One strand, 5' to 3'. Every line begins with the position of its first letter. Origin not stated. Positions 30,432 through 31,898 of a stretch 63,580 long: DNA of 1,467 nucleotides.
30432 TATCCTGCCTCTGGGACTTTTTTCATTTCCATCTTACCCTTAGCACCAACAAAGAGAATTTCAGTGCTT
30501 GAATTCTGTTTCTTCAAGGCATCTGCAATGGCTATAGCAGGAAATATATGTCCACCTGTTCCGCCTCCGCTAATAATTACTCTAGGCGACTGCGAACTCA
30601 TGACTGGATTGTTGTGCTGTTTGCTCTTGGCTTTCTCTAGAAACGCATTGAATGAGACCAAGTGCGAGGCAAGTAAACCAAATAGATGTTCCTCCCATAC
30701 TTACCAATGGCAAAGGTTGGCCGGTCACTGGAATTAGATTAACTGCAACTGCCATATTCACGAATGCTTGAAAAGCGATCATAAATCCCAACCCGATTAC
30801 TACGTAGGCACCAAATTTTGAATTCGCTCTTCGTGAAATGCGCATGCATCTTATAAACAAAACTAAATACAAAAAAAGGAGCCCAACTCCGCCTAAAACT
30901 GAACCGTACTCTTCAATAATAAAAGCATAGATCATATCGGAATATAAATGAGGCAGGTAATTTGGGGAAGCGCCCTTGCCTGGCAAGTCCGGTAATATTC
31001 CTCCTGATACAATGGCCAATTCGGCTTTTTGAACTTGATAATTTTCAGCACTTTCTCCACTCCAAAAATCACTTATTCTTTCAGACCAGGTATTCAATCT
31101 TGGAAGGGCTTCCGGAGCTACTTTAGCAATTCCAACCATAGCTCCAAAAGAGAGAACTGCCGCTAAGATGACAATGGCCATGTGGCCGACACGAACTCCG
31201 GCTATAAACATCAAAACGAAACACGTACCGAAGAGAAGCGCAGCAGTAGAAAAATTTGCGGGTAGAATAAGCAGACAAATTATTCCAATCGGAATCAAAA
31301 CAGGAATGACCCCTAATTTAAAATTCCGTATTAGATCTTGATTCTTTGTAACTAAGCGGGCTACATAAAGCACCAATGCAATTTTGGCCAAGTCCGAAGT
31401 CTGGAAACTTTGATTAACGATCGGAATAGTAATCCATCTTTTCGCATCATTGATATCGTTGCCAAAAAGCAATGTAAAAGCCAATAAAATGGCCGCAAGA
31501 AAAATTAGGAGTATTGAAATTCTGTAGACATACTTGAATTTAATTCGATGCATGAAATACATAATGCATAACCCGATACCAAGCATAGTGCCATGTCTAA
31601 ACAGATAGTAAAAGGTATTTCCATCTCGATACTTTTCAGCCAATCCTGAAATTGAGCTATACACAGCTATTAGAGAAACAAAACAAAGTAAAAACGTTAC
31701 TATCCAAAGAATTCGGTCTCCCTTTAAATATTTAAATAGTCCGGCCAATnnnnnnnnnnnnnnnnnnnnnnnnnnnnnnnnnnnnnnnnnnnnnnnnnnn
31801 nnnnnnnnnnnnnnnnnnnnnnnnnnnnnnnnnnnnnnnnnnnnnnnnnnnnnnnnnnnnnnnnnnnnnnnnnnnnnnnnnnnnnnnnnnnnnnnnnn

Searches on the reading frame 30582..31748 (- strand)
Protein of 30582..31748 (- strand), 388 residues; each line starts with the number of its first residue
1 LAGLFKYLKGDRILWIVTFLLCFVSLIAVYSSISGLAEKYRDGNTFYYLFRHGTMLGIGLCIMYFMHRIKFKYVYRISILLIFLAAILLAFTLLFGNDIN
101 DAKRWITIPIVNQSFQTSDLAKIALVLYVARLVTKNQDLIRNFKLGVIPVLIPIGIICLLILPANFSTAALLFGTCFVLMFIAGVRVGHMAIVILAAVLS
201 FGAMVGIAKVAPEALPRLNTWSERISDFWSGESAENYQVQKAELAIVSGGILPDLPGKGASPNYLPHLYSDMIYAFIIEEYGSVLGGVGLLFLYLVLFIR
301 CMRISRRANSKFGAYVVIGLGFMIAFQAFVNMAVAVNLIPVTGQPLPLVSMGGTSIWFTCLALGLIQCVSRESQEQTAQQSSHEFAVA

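Call 3: search_protein_families(library=pfam, proteins=[window:30582-31748:-], max_evalue=1)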
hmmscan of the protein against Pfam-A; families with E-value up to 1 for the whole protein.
window:30582-31748:- (388 aa): 3 families
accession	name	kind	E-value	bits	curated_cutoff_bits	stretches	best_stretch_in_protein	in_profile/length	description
PF01098.24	FTSW_RODA_SPOVE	-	3.2e-65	220.9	26.4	1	13-374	3-355/356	Cell cycle protein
PF04846.18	Herpes_pp38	-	0.067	13.5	26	1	166-192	15-39/63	Herpesvirus pp38 phosphoprotein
PF14159.11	CAAD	-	0.15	12.4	30.7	1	313-360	14-60/85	CAAD domains of cyanobacterial aminoacyl-tRNA synthetase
